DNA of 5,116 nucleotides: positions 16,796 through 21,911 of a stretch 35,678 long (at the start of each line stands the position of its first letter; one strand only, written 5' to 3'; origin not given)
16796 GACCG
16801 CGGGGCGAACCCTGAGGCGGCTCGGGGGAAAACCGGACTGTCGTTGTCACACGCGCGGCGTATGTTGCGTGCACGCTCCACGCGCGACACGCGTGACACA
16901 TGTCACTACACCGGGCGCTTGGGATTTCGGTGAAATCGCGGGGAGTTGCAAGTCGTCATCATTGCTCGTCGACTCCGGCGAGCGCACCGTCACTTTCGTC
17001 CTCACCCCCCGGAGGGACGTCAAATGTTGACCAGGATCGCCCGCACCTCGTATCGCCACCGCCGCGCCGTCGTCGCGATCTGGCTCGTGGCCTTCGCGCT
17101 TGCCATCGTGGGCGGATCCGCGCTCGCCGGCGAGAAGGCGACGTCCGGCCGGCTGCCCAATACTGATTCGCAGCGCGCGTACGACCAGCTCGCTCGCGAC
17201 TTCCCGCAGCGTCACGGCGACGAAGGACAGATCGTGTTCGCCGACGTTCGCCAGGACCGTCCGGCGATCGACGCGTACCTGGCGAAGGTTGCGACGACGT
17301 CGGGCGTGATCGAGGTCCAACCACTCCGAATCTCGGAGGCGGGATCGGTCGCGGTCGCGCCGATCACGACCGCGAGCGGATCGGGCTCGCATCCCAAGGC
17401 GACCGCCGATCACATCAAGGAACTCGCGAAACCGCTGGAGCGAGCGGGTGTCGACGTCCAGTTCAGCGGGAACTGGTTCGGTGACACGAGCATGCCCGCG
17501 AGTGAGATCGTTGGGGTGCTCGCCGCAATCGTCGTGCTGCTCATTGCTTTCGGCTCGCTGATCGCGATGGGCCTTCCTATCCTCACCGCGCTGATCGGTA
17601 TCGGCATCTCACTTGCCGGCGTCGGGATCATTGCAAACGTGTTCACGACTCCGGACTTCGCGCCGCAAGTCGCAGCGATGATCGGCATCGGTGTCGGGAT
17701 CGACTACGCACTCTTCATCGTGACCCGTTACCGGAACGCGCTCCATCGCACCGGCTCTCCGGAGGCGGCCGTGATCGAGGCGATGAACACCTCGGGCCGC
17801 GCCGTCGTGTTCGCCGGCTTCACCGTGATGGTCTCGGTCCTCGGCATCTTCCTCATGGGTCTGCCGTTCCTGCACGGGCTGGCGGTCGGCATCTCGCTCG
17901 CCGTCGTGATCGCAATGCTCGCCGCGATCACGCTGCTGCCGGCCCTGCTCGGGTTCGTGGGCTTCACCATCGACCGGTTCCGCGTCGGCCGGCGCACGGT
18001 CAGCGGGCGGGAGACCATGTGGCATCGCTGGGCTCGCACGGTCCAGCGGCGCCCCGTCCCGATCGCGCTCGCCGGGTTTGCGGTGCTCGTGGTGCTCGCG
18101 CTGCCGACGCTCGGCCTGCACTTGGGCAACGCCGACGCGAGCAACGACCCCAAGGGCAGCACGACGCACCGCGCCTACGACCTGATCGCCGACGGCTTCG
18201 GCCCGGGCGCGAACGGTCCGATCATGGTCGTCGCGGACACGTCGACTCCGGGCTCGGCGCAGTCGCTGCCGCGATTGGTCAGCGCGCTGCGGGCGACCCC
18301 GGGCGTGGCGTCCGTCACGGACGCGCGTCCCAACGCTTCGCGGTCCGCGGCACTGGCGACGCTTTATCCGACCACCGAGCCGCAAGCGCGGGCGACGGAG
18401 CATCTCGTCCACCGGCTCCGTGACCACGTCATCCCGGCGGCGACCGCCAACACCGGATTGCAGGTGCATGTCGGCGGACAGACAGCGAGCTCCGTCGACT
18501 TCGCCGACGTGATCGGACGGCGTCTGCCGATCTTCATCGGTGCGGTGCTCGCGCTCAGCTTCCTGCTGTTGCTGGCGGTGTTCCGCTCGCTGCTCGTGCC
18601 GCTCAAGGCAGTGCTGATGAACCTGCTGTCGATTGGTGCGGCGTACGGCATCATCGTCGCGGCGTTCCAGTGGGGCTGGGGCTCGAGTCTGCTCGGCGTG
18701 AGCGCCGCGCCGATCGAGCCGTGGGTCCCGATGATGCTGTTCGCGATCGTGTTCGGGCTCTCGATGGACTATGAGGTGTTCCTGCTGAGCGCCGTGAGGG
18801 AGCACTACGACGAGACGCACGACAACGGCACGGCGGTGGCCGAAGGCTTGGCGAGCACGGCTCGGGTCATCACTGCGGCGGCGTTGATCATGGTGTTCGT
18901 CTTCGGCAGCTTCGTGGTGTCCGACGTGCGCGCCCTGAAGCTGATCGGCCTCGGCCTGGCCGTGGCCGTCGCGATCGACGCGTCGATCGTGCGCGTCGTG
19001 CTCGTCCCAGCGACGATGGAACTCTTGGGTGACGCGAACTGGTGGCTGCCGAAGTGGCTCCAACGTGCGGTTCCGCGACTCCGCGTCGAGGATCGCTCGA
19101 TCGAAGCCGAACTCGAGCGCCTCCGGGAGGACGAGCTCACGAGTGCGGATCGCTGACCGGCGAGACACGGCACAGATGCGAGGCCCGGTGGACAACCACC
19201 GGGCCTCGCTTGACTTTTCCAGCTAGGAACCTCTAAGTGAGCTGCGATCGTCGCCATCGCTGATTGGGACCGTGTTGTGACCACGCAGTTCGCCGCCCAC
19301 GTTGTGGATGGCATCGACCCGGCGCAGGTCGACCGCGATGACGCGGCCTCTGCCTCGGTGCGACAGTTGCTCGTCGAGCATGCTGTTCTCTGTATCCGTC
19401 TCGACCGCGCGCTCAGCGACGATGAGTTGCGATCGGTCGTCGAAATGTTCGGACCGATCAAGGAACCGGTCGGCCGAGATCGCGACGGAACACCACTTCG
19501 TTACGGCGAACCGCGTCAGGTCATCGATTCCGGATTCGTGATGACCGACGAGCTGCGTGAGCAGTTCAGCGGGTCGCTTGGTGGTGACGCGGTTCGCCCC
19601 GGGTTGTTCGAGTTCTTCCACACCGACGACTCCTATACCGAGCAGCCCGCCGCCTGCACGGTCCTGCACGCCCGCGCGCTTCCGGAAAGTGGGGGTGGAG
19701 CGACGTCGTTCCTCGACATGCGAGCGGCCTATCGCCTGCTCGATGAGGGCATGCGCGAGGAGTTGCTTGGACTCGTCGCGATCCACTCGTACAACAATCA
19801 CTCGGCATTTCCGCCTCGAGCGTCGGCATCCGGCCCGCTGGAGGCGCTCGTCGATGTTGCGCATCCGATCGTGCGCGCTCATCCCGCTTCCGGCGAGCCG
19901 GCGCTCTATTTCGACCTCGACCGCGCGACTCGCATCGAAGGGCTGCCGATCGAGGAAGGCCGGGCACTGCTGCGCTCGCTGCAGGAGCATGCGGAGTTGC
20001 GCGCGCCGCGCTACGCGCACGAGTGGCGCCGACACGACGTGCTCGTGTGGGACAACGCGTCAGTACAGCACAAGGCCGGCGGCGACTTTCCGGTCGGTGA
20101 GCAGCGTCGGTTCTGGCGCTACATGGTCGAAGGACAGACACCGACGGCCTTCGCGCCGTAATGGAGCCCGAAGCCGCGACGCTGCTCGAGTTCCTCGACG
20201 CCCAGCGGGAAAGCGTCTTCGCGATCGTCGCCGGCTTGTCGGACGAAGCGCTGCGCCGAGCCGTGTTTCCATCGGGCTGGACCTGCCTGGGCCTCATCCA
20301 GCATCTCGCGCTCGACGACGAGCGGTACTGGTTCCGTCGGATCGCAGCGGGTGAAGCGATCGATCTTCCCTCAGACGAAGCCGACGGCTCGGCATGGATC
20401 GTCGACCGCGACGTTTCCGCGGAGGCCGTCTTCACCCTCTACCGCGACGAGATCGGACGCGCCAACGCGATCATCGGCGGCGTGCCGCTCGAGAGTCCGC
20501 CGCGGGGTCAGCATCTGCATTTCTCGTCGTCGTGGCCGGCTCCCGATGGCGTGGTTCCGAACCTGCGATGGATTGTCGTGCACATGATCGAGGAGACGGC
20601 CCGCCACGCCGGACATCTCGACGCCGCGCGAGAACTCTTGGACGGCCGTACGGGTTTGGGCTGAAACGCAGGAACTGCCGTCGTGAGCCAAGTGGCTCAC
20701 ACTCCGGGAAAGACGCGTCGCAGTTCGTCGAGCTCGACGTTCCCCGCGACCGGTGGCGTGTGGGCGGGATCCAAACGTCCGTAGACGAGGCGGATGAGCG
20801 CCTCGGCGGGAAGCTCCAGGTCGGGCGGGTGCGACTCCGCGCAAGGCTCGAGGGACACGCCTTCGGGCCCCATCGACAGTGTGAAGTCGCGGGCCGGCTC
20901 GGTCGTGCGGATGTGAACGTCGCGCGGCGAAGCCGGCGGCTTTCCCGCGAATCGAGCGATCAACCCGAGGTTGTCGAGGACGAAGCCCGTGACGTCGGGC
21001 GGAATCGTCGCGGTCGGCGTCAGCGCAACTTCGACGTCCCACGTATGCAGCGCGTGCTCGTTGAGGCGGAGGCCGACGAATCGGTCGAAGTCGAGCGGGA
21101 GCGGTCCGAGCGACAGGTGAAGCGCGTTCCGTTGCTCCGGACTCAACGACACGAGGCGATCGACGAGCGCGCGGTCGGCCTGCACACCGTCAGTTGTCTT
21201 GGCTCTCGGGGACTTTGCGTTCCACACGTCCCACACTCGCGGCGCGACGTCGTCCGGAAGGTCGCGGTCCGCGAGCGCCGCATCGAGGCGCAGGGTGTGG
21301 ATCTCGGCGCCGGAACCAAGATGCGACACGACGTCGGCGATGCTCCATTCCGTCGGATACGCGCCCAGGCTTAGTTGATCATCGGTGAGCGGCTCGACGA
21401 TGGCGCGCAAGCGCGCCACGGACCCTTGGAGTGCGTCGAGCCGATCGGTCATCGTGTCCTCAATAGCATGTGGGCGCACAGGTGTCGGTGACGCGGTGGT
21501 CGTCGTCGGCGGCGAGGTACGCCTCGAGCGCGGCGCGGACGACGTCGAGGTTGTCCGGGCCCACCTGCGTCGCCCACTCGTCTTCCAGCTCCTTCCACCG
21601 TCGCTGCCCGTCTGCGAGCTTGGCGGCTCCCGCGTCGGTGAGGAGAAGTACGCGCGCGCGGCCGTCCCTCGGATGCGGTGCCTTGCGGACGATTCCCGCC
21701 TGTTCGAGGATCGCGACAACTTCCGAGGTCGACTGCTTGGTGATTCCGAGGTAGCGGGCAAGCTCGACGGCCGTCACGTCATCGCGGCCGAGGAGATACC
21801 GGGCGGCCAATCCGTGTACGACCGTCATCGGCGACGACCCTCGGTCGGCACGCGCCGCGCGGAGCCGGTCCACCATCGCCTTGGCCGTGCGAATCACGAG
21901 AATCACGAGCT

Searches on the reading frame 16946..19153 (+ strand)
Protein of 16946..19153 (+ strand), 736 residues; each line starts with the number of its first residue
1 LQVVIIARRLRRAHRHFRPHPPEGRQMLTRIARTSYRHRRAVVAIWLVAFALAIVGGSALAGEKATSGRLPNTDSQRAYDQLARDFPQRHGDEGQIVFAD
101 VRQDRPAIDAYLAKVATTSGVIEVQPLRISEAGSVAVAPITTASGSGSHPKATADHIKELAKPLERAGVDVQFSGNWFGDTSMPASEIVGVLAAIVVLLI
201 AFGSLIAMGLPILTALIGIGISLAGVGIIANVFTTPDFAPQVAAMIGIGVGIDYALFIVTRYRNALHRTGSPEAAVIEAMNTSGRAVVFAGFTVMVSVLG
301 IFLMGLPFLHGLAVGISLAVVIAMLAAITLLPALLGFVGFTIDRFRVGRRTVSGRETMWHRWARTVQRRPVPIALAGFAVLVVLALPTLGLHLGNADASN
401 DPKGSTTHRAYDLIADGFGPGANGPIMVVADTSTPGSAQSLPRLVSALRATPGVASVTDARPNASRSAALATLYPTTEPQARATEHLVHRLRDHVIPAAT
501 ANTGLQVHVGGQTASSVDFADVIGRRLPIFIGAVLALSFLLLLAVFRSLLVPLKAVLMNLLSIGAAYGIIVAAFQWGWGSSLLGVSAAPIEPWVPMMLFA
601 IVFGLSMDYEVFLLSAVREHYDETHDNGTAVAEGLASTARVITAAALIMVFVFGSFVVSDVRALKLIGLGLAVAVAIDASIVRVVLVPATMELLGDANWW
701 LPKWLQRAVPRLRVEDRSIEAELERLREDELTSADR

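Call 8: search_protein_families(library=pfam, proteins=[window:16946-19153:+], max_evalue=0.001)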
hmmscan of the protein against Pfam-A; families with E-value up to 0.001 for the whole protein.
window:16946-19153:+ (736 aa): 2 families
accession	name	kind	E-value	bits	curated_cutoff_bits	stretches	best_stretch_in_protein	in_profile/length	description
PF03176.21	MMPL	-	2.8e-88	296.5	20.5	2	71-373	5-333/333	MMPL family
PF00873.25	ACR_tran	-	0.00027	19.2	28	1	215-337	368-488/1021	AcrB/AcrD/AcrF family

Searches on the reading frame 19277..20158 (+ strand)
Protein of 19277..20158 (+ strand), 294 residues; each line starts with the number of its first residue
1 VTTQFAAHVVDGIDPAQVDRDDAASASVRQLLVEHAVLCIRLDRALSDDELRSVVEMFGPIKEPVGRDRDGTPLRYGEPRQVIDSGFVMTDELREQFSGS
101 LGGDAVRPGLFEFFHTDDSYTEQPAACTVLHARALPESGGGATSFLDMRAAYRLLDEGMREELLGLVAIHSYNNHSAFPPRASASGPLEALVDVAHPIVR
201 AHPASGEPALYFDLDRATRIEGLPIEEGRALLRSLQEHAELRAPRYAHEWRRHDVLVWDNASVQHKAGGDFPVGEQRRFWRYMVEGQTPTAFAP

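Call 8: search_protein_families(library=pfam, proteins=[window:19277-20158:+], max_evalue=0.001)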
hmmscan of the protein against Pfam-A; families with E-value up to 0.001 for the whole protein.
window:19277-20158:+ (294 aa): 1 family
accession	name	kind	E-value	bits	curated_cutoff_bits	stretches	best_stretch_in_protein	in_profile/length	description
PF02668.22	TauD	-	8.7e-46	157.4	27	1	4-282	8-266/267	Taurine catabolism dioxygenase TauD, TfdA family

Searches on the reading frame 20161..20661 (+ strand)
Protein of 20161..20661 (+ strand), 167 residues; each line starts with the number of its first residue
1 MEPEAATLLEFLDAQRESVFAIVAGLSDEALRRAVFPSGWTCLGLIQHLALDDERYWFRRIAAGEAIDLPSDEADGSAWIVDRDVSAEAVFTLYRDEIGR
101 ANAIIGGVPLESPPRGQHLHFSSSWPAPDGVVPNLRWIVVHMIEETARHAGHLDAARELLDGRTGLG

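Call 8: search_protein_families(library=pfam, proteins=[window:20161-20661:+], max_evalue=0.001)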
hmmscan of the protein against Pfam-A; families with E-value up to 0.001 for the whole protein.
window:20161-20661:+ (167 aa): 3 families
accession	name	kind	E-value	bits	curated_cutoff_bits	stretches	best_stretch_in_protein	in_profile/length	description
PF04978.18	MST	-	2e-35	122.9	27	1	7-162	1-149/149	Mycothiol-S-transferase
PF12867.12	DinB_2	-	1.8e-10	41.8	24.8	1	12-152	2-127/128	DinB superfamily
PF11716.13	MDMPI_N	-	0.0005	21.2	24.2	1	13-102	2-97/140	Mycothiol maleylpyruvate isomerase N-terminal domain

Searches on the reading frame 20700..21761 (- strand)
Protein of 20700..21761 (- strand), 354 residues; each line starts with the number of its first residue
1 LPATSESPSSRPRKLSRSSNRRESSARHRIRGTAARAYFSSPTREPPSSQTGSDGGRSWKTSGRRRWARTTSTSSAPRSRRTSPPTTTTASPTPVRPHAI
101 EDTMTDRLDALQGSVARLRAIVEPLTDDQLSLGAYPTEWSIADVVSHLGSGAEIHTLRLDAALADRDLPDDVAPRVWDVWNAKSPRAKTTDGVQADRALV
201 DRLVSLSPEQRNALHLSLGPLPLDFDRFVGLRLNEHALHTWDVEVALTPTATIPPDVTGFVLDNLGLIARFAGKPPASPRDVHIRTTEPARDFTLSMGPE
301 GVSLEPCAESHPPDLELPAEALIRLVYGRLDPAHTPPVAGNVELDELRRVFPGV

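Call 8: search_protein_families(library=pfam, proteins=[window:20700-21761:-], max_evalue=0.001)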
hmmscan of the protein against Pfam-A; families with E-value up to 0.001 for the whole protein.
window:20700-21761:- (354 aa): 3 families
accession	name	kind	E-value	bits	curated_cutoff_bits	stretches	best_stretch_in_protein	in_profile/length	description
PF11716.13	MDMPI_N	-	3.3e-13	50.9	24.2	1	114-244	4-140/140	Mycothiol maleylpyruvate isomerase N-terminal domain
PF07398.16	MDMPI_C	-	0.00017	22.7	29.5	1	274-341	17-82/90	MDMPI C-terminal domain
PF12867.12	DinB_2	-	0.00063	20.6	24.8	0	113-239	4-124/128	DinB superfamily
